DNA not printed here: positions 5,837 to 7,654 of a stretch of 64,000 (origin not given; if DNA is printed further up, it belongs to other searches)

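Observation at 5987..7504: Orphan phage tail-fibre-like gene with its own promoter and terminator, at the edge of the cell-envelope glycan locus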

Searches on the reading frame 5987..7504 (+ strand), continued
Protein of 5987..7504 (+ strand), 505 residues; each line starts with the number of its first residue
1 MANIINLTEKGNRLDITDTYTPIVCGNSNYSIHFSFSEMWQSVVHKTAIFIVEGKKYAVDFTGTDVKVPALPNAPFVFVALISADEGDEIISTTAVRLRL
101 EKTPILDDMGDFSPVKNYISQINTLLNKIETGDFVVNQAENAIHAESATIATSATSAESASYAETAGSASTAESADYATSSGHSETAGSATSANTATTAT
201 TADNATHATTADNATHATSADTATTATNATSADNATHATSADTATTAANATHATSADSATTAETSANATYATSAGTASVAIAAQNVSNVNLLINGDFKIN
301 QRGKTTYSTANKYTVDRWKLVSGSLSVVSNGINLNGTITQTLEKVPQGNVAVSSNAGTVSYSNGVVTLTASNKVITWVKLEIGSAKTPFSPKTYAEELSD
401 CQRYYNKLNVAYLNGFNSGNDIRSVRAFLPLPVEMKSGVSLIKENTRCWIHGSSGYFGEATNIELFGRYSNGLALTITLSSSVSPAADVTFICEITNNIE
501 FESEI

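Call 34: predict_structure(alignment_id=A1)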
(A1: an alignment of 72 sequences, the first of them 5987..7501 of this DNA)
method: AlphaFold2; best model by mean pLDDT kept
length: 505 residues; sequences in the alignment: 72
mean_pLDDT: 70.6   pTM: 0.46
mean pLDDT of the five models: 70.6, 70.5, 70.0, 69.4, 68.9
residues with pLDDT >= 90: 190; 70-90: 103; 50-70: 55; < 50: 157
segments of 3 or more residues with pLDDT < 50: 109-112, 137-288
pLDDT, mean of each block of 10 residues (from residue 1): 90 94 93 96 93 95 95 96 76 96 67 55 70 53 34 36 36 36 34 35 36 40 41 41 35 30 30 36 45 84 95 93 96 97 89 96 96 96 89 90 87 68 83 89 73 74 89 89 66 76 80
secondary structure, 60 per line:
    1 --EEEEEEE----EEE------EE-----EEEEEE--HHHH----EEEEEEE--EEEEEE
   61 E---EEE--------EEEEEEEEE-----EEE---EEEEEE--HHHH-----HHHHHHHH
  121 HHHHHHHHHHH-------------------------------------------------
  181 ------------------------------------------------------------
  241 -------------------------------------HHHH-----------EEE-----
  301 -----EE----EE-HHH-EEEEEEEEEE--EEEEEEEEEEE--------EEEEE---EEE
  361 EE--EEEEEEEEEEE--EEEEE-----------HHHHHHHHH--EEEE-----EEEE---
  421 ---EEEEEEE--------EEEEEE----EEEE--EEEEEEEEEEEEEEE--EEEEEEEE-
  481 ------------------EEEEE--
elements in order: E3-9 E14-16 E30-35 H38-41 E46-52 E55-61 E65-67 E76-84 E90-92 E96-101 H104-107 H113-131 H278-281 E293-295 E319-328 E331-341 E350-354 E358-362 E365-375 E378-382 H394-402 E405-408 E414-417 E424-430 E439-444 E449-452 E455-469 E472-479 E499-503

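Call 38: fold_search(model_id=the predicted structure, library=pdb)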
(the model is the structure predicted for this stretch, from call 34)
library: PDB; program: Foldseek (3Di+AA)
matches with E <= 10: 1111; with E <= 0.001: 0
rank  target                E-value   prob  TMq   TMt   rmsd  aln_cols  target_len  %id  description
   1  9h6h_B                2.0e-02  0.23  0.10  0.06  19.8       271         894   12  Bacteroides ovatus GH98 endoxylanase with Seleno-methionine substituents (released 2025-11-05)
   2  8jj5_B                2.5e-02  0.99  0.14  0.40  25.5       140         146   10  Porcine uroplakin complex (released 2023-06-14)
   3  4esk_A                1.0e-01  0.96  0.14  0.52   5.1        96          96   12  Crystal structure of a strand-swapped dimer of Mouse Leukocyte-associated immunoglobulin-like receptor 1 (NYSGRC-00604 (released 2012-05-02)
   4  6kn9_C                1.4e-01  0.12  0.10  0.16  15.5       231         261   10  Crystal structure of human interleukin 18 receptor beta extracellular domain in complex with an antagonistic scFv (released 2020-02-12)
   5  8t9b_K                1.5e-01  0.99  0.13  0.61   2.8        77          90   16  Structure of the CK variant of Fab F1 (FabC-F1) in complex with the C-terminal FN3 domain of EphA2 (released 2024-05-01)
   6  7ypl                  1.8e-01  0.54  0.09  0.33   4.5        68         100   10  Crystal structure of fibronectin type III domain variant, a VEGFR2-specific antagonist (released 2023-08-16)
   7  3prx_A                2.0e-01  0.97  0.14  0.05   4.0       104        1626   15  Structure of Complement C5 in Complex with CVF and SSL7 (released 2011-01-19)
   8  5hcc_B                2.0e-01  0.97  0.15  0.12   3.7       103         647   17  Ternary complex of human Complement C5 with Ornithodoros moubata OmCI and Dermacentor andersoni RaCI3. (released 2016-03-30)
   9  6rqj_B                2.1e-01  0.96  0.14  0.11   4.0       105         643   17  Structure of human complement C5 complexed with tick inhibitors OmCI, RaCI1 and CirpT1 (released 2020-01-08)
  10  2ha1_MODEL_1_A        2.2e-01  0.91  0.13  0.29  10.5        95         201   18  Complex of the first and second type III domains of human Fibronectin in solution (released 2007-04-10)
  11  5d06_B                2.2e-01  0.85  0.14  0.06   7.5       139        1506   10  Crystal Structure of the Candida Glabrata Glycogen Debranching Enzyme (released 2016-05-18)
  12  6o0a                  2.4e-01  0.35  0.10  0.12   9.0       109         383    9  Crystal structure of flavohemoglobin from Malassezia yamatoensis with bound FAD and heme determined by iron SAD phasing (released 2019-03-06)
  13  2h41                  2.5e-01  0.97  0.13  0.58   3.1        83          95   16  Solution structure of the second type III domain of human Fibronectin: minimized average structure (released 2007-04-10)
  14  7vnn_D                2.5e-01  0.06  0.09  0.08  25.3       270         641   14  Complex structure of Clostridioides difficile enzymatic component (CDTa) and binding component (CDTb) pore with long s (released 2022-10-26)
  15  2haz                  2.6e-01  0.98  0.11  0.47   2.3        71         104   13  Crystal structure of the first fibronectin domain of human NCAM1 (released 2006-10-03)
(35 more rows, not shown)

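Call 39: fold_search(model_id=the predicted structure, library=viral)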
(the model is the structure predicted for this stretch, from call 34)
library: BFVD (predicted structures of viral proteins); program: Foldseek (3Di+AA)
matches with E <= 10: 540; with E <= 0.001: 75
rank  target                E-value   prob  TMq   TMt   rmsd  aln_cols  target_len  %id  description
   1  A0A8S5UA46            2.7e-12  1.00  0.35  0.33   3.6       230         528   25  Minor structural protein [Siphoviridae sp. ctij073]
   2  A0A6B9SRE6            4.1e-10  1.00  0.21  0.17  33.3       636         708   12  (no name in the UniProt tables at hand)
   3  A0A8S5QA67            1.3e-09  1.00  0.21  0.16  27.3       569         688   12  Uncharacterized protein [Siphoviridae sp. ctdcr45]
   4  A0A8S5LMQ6            1.6e-09  1.00  0.21  0.20   4.5       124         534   32  Uncharacterized protein [Siphoviridae sp. ctkyH28]
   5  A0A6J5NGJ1            4.3e-09  1.00  0.35  0.56   6.7       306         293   21  Uncharacterized protein [uncultured Caudovirales phage]
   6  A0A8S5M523            5.6e-09  1.00  0.35  0.40   4.6       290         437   22  Tail fiber protein [Siphoviridae sp. ctulf7]
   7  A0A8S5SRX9            9.7e-09  1.00  0.20  0.16  29.6       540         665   12  Hydrolase [Podoviridae sp. ctIi724]
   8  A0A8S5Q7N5            2.9e-08  1.00  0.37  0.50  19.5       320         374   18  Collagen triple helix repeat protein [Podoviridae sp. ctJaJ36]
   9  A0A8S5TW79            3.4e-08  1.00  0.20  0.28   6.3       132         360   24  Uncharacterized protein [Siphoviridae sp. ctCNm48]
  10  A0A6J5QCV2            5.9e-08  1.00  0.31  0.33   9.8       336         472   18  Bacteriophage lambda, Stf, side tail fibre-repeat-2 [uncultured Caudovirales phage]
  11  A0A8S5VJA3            1.1e-07  1.00  0.32  0.47   9.8       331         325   17  (no name in the UniProt tables at hand)
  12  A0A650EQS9            1.3e-07  1.00  0.35  0.37   6.2       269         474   20  (no name in the UniProt tables at hand)
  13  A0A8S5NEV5            3.2e-07  1.00  0.19  0.13  11.1       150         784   18  Collagen triple helix repeat protein (Fragment) [Siphoviridae sp. cthSp75]
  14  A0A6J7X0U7            4.0e-07  1.00  0.34  0.45  13.8       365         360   16  Carbohydrate-binding, CenC-like [uncultured Caudovirales phage]
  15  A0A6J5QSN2            4.7e-07  1.00  0.30  0.30  10.7       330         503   14  Carbohydrate-binding, CenC-like [uncultured Caudovirales phage]
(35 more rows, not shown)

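Call 45: search_solved_structures(query=A1, max_evalue=1, show_alignments=2)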
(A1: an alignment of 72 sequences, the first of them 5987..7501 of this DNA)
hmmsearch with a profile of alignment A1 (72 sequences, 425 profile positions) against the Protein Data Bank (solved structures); distinct sequences matched with E-value up to 1: 20.
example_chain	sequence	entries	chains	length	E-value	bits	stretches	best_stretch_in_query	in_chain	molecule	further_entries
9t9r_H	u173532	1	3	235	0.00019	23.9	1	153-202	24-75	Spike (GP13)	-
8q7r_U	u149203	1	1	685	0.0027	20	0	217-247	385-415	Ubiquitin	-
8pql_U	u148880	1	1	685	0.0037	19.6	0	217-247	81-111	Ubiquitin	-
8pql_E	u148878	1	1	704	0.0048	19.3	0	217-247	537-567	Polyubiquitin-C,Nucleotide exchange factor SIL1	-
7yui_A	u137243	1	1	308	0.0098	18.2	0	217-248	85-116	Polyubiquitin-C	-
5b83_A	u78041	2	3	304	0.011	18.1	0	217-247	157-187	tetra ubiquitin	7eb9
5h07_A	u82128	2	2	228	0.028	16.7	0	217-248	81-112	Polyubiquitin-C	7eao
5vix_A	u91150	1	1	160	0.13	14.5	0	217-248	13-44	Polyubiquitin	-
6njd_A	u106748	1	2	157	0.16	14.2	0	215-248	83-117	Di-ubiquitin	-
6kbe_G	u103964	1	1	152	0.2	13.9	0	216-248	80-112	Polyubiquitin-C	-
5oe7_B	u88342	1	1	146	0.2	13.9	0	216-247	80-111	Polyubiquitin-C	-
2y5b_B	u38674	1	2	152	0.21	13.8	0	216-248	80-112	UBIQUITIN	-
7tv4_C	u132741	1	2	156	0.22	13.8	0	217-248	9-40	Polyubiquitin-C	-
4zqs_A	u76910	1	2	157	0.23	13.7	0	217-248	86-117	ubiquitin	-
2zvn_A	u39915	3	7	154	0.24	13.6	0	217-248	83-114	UBC protein | Ubiquitin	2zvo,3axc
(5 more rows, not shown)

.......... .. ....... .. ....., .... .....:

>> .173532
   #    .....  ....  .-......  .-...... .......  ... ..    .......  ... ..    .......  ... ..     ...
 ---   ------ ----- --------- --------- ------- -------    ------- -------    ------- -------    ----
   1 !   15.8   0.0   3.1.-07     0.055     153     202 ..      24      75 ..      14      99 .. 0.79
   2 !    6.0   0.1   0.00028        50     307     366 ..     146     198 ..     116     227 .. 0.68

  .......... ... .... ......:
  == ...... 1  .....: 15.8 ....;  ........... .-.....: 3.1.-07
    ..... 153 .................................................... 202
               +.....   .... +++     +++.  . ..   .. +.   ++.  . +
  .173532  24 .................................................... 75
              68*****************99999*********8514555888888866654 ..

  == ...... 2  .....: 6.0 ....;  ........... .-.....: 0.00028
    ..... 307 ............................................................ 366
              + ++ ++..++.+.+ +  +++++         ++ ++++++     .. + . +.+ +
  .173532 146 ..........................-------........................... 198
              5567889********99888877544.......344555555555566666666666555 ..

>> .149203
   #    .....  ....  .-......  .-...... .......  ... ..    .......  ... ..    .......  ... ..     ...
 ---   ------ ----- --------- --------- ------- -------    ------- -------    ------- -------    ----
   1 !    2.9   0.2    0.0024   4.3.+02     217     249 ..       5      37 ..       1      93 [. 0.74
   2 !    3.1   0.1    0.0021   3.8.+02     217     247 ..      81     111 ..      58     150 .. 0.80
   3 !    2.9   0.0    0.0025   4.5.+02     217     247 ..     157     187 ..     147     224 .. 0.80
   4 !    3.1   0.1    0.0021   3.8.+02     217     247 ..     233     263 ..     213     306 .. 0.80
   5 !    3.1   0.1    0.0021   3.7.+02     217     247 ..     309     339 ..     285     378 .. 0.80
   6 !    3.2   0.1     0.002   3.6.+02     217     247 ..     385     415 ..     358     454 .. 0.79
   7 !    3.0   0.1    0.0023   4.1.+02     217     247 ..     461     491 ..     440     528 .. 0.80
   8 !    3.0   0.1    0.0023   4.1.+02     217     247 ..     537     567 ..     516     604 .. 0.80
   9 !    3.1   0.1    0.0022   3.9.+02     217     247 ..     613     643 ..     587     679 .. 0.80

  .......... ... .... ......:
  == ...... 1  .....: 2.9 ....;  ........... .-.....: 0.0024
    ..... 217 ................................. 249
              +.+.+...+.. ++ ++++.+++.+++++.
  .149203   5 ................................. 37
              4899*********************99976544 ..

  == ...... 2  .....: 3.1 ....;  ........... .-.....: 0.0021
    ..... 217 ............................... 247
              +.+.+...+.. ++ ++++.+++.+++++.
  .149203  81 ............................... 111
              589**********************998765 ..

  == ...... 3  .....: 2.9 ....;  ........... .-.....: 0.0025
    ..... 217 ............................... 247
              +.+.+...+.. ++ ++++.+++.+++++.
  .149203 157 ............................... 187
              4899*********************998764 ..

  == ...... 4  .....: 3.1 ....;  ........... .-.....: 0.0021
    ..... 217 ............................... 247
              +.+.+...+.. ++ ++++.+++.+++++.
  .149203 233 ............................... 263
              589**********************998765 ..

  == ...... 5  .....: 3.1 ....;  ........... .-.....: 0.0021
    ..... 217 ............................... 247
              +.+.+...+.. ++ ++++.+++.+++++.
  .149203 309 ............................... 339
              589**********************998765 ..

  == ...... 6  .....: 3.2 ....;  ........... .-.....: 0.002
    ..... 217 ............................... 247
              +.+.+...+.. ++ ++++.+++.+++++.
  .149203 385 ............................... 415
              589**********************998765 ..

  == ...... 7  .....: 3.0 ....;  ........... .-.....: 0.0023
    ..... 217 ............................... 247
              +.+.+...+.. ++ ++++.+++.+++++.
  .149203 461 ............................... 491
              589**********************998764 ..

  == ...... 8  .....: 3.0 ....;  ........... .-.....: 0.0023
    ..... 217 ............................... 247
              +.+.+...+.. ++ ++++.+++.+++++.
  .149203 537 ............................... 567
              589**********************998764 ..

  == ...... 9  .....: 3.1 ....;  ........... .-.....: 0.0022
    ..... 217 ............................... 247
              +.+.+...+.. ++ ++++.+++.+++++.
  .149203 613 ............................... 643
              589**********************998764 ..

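Call 66: search_protein_families(library=pfam, proteins=[L003:5017-6357:+, L005:18367-18732:-, L005:18745-19047:-, L005:19366-19971:-], max_evalue=0.01)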
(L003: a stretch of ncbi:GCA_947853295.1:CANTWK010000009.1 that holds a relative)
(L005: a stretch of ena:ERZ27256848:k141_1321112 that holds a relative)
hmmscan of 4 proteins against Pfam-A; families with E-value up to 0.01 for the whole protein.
L003:5017-6357:+ (446 aa): 0 families

L005:18367-18732:- (121 aa): 0 families

L005:18745-19047:- (100 aa): 0 families

L005:19366-19971:- (201 aa): 1 family
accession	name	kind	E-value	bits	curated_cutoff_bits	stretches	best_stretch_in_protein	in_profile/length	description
PF18181.6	SLATT_1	-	0.0039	17.7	26.3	1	8-61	30-80/122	SMODS and SLOG-associating 2TM effector domain 1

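Call 73: find_encoding_contigs(protein=P0029, flank=10000, max_places=1)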
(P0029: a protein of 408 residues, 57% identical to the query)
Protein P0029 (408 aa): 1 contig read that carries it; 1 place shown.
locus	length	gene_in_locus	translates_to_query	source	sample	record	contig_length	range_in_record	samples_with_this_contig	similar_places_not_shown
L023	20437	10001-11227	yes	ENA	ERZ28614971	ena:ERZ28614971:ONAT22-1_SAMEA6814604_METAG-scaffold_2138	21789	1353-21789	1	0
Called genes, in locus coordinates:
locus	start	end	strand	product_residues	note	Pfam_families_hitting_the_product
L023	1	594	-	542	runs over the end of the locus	PF00005:ABC_tran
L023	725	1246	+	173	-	PF00383:dCMP_cyt_deam_1, PF14437:MafB19-deam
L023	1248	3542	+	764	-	-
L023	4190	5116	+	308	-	PF01156:IU_nuc_hydro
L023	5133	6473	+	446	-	-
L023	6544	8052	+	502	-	PF01676:Metalloenzyme, PF06415:iPGM_N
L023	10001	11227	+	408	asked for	-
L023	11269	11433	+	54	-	-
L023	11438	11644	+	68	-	-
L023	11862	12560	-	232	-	PF19786:DUF6270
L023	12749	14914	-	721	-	-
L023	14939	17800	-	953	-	PF00156:Pribosyltran, PF13439:Glyco_transf_4 (weak), PF00534:Glycos_transf_1, PF13692:Glyco_trans_1_4, PF19786:DUF6270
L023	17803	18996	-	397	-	PF03721:UDPG_MGDP_dh_N, PF03720:UDPG_MGDP_dh_C (faint), PF00984:UDPG_MGDP_dh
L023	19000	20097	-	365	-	PF00535:Glycos_transf_2, PF10111:Glyco_tranf_2_2, PF13641:Glyco_tranf_2_3 (weak)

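Call 74: find_encoding_contigs(protein=P0034, flank=10000, max_places=1)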
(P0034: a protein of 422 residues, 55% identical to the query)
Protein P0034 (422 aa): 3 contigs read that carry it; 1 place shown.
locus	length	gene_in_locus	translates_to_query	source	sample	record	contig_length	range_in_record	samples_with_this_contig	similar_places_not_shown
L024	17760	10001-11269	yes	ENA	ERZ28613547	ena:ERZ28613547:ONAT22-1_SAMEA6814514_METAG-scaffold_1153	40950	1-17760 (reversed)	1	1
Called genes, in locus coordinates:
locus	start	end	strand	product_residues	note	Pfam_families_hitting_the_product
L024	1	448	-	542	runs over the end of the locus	PF00005:ABC_tran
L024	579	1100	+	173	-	PF00383:dCMP_cyt_deam_1, PF14437:MafB19-deam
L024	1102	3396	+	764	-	-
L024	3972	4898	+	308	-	PF01156:IU_nuc_hydro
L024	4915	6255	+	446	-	-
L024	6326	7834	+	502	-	PF01676:Metalloenzyme, PF06415:iPGM_N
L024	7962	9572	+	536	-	PF00664:ABC_membrane, PF02463:SMC_N (weak), PF00005:ABC_tran, PF13304:AAA_21 (faint)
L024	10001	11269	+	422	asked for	-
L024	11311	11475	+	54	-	-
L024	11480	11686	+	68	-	-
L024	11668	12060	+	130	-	-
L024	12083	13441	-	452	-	PF19786:DUF6270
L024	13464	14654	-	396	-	PF03721:UDPG_MGDP_dh_N, PF00984:UDPG_MGDP_dh, PF03720:UDPG_MGDP_dh_C (weak)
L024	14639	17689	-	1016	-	PF00535:Glycos_transf_2, PF10111:Glyco_tranf_2_2, PF14305:ATPgrasp_TupA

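Call 75: find_encoding_contigs(protein=P0025, flank=10000, max_places=1)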
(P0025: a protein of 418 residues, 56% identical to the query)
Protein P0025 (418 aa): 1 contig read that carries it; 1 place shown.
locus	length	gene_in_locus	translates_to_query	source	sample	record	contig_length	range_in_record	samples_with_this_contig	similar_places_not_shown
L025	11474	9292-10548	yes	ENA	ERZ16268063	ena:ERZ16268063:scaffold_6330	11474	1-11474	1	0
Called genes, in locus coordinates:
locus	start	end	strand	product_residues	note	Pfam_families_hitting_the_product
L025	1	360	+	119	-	?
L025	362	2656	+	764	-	-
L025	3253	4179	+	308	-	PF01156:IU_nuc_hydro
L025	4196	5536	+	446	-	-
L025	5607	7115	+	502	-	PF01676:Metalloenzyme, PF06415:iPGM_N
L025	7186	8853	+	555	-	PF00664:ABC_membrane, PF02463:SMC_N (weak), PF00005:ABC_tran, PF13304:AAA_21 (faint)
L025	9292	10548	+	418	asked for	-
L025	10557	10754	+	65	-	-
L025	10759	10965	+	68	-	-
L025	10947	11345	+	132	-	-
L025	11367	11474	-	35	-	?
